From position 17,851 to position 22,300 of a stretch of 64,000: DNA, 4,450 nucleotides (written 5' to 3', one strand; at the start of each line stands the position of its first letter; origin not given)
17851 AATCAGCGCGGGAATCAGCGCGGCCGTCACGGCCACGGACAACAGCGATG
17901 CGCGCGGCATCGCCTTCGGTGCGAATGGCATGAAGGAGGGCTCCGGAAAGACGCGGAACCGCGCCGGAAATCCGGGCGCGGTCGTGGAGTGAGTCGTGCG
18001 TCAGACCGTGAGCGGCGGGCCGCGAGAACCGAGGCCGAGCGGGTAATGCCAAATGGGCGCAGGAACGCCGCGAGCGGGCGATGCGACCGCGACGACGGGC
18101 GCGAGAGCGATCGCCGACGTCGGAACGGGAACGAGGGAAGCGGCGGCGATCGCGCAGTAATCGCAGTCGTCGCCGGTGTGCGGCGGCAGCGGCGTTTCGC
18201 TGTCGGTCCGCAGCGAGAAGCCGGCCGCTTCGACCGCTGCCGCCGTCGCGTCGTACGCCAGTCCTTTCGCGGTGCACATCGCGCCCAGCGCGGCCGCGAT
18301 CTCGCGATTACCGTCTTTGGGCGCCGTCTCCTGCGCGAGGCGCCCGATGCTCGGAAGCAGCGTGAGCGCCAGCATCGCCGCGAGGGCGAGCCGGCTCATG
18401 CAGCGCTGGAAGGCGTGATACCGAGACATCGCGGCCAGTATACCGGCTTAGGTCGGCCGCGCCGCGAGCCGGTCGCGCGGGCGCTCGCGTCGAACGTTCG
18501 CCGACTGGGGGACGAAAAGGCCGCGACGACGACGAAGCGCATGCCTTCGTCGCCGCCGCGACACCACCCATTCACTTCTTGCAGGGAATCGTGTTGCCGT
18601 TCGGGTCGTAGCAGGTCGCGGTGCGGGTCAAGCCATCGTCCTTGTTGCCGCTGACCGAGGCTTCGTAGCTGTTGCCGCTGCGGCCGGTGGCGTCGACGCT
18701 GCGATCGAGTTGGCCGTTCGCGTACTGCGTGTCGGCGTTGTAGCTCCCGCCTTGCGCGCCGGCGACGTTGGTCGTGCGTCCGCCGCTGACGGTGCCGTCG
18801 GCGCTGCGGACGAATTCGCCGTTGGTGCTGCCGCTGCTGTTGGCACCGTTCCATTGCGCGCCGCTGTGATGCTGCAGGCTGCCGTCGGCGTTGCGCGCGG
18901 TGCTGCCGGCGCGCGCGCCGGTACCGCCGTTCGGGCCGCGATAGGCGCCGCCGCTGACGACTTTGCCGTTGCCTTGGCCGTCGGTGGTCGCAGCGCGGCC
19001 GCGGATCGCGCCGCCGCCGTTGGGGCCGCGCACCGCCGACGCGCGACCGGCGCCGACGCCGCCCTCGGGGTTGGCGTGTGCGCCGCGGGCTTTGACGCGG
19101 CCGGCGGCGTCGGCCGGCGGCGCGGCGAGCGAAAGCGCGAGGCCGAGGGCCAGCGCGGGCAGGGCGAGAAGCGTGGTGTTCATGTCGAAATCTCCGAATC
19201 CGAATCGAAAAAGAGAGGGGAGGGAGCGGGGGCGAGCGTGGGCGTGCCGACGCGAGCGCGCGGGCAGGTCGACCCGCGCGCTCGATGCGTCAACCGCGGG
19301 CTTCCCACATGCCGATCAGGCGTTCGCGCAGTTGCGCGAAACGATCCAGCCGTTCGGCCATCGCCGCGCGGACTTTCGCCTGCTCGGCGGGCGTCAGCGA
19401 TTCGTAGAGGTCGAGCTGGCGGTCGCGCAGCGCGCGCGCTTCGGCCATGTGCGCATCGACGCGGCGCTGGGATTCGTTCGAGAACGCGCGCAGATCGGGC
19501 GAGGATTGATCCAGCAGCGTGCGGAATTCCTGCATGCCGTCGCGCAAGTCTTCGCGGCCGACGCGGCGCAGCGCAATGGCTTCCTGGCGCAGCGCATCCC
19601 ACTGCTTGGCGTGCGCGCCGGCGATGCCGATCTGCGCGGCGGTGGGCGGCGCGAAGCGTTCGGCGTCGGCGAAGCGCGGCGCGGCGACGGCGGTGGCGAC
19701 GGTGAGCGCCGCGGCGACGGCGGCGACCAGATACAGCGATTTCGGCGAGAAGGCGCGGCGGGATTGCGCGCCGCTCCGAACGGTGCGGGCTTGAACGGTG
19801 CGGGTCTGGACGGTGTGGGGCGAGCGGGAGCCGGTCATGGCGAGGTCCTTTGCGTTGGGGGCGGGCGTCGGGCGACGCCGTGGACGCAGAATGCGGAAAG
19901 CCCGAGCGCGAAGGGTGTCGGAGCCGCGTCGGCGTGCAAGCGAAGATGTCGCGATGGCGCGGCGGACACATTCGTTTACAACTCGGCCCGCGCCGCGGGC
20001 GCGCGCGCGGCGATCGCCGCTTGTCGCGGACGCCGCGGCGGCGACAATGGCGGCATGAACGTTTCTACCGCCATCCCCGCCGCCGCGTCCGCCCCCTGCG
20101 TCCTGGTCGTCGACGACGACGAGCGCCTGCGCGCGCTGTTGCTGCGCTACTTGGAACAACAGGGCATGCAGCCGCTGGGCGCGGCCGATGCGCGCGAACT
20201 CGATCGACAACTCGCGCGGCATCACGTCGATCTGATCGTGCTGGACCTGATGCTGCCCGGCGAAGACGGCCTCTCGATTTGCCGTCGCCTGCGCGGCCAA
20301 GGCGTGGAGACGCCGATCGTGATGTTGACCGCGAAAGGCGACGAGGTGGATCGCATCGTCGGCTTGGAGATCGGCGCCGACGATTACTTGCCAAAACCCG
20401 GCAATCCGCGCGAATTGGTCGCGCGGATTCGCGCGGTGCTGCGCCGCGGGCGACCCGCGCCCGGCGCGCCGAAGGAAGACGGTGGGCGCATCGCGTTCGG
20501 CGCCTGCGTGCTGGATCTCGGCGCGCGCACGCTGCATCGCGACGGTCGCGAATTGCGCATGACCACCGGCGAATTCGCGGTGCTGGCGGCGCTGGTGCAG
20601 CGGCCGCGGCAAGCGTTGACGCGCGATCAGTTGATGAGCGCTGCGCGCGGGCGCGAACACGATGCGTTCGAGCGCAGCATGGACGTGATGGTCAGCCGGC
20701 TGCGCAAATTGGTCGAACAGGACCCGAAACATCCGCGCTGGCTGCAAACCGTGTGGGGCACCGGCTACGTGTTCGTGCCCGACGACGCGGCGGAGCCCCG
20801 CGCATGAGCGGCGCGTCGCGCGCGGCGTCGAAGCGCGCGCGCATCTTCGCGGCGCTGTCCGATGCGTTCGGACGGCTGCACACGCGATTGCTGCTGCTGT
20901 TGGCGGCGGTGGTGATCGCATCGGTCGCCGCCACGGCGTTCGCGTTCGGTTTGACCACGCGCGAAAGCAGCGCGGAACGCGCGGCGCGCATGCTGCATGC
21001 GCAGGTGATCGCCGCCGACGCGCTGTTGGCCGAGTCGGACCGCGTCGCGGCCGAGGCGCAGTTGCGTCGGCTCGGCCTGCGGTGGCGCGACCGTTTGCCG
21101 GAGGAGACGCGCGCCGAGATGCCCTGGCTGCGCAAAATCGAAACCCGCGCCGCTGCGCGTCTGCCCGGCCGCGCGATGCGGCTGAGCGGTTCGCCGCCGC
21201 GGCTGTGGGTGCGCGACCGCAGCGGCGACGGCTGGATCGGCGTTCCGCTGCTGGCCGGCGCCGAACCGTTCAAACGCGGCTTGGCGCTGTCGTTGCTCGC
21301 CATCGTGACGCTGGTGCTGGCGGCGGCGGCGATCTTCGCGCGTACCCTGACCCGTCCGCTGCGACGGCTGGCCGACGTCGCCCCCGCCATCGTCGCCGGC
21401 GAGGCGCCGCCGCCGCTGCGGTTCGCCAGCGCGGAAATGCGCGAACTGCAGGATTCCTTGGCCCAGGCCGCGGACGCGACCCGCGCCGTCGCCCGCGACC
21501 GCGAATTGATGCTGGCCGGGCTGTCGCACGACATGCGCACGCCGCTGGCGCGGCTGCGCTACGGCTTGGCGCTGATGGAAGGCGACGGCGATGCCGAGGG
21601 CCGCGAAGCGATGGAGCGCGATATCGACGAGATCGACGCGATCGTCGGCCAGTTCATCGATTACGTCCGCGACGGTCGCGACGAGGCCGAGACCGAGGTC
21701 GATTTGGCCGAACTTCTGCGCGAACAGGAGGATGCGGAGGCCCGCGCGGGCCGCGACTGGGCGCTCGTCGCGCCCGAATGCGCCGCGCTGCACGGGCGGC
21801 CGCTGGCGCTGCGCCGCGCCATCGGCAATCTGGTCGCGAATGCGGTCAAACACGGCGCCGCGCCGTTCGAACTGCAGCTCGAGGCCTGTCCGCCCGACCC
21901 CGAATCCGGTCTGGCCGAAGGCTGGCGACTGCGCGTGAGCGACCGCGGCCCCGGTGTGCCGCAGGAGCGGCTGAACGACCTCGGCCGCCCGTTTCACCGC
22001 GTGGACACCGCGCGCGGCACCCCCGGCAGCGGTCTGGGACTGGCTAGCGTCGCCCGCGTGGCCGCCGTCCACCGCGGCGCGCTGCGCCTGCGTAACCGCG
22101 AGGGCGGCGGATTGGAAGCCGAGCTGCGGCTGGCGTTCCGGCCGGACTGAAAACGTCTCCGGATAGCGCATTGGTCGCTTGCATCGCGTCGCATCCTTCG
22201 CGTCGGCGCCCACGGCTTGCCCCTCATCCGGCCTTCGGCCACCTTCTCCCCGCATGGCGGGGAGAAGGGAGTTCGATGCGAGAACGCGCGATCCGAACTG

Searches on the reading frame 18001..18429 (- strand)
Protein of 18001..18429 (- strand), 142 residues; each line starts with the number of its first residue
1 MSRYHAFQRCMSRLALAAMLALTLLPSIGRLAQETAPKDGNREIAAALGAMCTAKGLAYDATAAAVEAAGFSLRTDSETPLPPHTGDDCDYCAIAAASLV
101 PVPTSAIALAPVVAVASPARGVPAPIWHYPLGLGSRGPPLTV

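Call 9: search_protein_families(library=pfam, proteins=[window:18001-18429:-], max_evalue=0.01)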
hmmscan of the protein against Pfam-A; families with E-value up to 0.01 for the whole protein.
window:18001-18429:- (142 aa): 1 family
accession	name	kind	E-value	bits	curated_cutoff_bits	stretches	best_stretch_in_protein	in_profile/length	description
PF11162.13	DUF2946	-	1.6e-07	32.5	23.7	1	13-139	2-117/117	Protein of unknown function (DUF2946)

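Call 34: search_protein_families(library=ncbifam, proteins=[window:18001-18429:-], max_evalue=0.00001)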
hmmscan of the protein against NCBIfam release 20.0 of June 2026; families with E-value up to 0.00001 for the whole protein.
window:18001-18429:- (142 aa): 0 families

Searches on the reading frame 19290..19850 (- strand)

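Call 9: search_protein_families(library=pfam, proteins=[window:19290-19850:-], max_evalue=0.01)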
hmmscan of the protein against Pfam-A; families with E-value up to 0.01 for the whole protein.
window:19290-19850:- (186 aa): 1 family
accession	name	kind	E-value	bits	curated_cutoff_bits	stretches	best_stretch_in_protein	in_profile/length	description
PF07813.17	LTXXQ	-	0.0028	18.8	24.3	1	72-162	11-98/100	LTXXQ motif family protein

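Call 88: search_protein_families(library=ncbifam, proteins=[window:19290-19850:-], max_evalue=0.00001)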
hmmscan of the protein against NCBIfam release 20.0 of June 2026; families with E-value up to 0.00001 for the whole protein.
window:19290-19850:- (186 aa): 0 families

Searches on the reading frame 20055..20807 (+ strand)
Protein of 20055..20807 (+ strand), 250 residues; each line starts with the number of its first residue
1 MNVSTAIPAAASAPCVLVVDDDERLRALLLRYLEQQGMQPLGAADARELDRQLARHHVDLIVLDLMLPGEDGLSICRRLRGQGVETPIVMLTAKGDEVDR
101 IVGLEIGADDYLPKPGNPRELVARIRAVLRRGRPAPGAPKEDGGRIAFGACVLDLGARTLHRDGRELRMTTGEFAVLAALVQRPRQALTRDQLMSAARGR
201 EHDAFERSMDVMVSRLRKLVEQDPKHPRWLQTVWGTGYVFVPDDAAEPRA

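Call 88: search_protein_families(library=ncbifam, proteins=[window:20055-20807:+], max_evalue=0.00001)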
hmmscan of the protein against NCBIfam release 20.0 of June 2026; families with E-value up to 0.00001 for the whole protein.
window:20055-20807:+ (250 aa): 81 families (the best 25 are shown)
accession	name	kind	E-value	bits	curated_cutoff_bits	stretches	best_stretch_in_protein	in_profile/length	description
NF007005.1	PRK09468.1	equivalog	9.7e-108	359.1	331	1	16-245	6-236/237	osmolarity response regulator transcription factor OmpR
NF040689.1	MtrAB_MtrA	equivalog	1.7e-56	191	300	1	16-238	1-216/219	MtrAB system response regulator MtrA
TIGR02154.1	PhoB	equivalog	2.7e-54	183.9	296.2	1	15-240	4-225/226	phosphate regulon transcriptional regulator PhoB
NF045944.1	ResRegRpaBCyano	equivalog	3.1e-53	180.5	330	1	17-240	1-227/229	response regulator transcription factor RpaB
NF010430.0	PRK13856.1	equivalog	6.4e-53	179.9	344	1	16-243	4-230/241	two-component response regulator VirG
NF008034.0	PRK10766.1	equivalog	6e-51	173.2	275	1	15-242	4-228/231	two-component system response regulator TorR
NF040534.1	resp_reg_YycF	equivalog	5.1e-50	169.9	340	1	16-240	3-227/231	response regulator YycF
NF008296.0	PRK11083.1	equivalog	4.4e-47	160.4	273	1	14-240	4-225/228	two-component system response regulator CreB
NF007982.1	PRK10710.1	equivalog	4.5e-47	160.6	380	1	12-241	6-228/235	envelope stress response regulator BaeR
NF008199.0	PRK10955.1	equivalog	6.8e-47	160.3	341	1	16-241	4-229/232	envelope stress response regulator transcription factor CpxR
NF008378.0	PRK11173.1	equivalog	4.2e-46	157.2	334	1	13-242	3-234/238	two-component system response regulator ArcA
NF007546.0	PRK10161.1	equivalog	1.7e-43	148.8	471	1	15-240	4-225/229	phosphate response regulator transcription factor PhoB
NF041733.1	resp_reg_CseB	equivalog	2.5e-43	148.1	350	1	16-240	3-226/228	two-component system response regulator CseB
NF007977.0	PRK10701.1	equivalog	2.9e-43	148.1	330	1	16-243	4-236/241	two-component system response regulator RstA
NF033117.2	vanR_ACDEGLN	exception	5.5e-43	147.1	350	1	16-239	1-224/226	VanR-ABDEGLN family response regulator transcription factor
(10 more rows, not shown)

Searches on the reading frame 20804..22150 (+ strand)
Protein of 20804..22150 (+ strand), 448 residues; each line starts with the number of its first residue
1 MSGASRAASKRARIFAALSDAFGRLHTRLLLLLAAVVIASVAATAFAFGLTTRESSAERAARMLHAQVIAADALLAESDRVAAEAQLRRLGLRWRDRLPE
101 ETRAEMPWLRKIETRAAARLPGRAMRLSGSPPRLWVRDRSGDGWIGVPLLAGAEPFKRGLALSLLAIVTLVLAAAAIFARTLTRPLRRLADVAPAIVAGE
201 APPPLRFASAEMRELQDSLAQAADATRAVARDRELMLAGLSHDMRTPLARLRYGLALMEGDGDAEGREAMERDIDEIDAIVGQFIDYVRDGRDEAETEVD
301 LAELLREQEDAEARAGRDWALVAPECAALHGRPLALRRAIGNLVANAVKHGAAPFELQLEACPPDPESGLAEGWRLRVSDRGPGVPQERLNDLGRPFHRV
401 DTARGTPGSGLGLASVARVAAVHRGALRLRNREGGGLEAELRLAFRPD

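Call 88: search_protein_families(library=ncbifam, proteins=[window:20804-22150:+], max_evalue=0.00001)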
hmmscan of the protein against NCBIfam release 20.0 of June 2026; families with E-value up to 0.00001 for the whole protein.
window:20804-22150:+ (448 aa): 44 families (the best 25 are shown)
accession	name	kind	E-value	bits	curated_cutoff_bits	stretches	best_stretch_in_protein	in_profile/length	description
NF007004.0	PRK09467.1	equivalog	8.9e-68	229.1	415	1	130-444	127-435/440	two-component system sensor histidine kinase EnvZ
NF007898.0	PRK10604.1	equivalog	1.3e-31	110.2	478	1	160-442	137-420/433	two-component system sensor histidine kinase RstB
NF007007.0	PRK09470.1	equivalog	4.2e-31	108.3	486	1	164-443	173-457/463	envelope stress sensor histidine kinase CpxA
NF045900.1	HisKinCpxALeg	equivalog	5.9e-29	101.1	800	1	159-443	153-449/451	two-component system sensor histidine kinase CpxA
NF008025.0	PRK10755.1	equivalog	4.9e-26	91.3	314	1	165-443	76-354/362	two-component system sensor histidine kinase PmrB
NF008312.0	PRK11100.1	equivalog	2.8e-25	89.1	356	1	163-444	187-473/477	two-component system sensor histidine kinase CreC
NF012163.2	BaeS_SmeS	equivalog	3.3e-23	82.3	500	1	165-442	169-455/457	sensor histidine kinase efflux regulator BaeS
TIGR02966.1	phoR_proteo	equivalog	5.4e-22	78.2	334.2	1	226-436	107-326/333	phosphate regulon sensor histidine kinase PhoR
TIGR01386.1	cztS_silS_copS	subfamily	1.1e-19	70.8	292.55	1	161-431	168-445/457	heavy metal sensor histidine kinase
NF008235.0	PRK11006.1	equivalog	4.1e-17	62.2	390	1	231-437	202-415/431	phosphate regulon sensor histidine kinase PhoR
NF007664.1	PRK10337.1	equivalog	2.2e-16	59.6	475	1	164-442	161-441/442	quorum sensing histidine kinase QseC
NF007837.0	PRK10549.1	equivalog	3.7e-16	58.9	603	1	168-445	172-458/466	envelope stress sensor histidine kinase BaeS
NF012226.0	AdeS_HK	equivalog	1.3e-12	47.6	500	1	371-434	278-343/353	two-component sensor histidine kinase AdeS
NF046044.1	PnpS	equivalog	1.3e-12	47.4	400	1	272-439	215-385/390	two-component system histidine kinase PnpS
NF033092.0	HK_WalK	equivalog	1.9e-12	46.6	725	1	339-442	492-591/594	cell wall metabolism sensor histidine kinase WalK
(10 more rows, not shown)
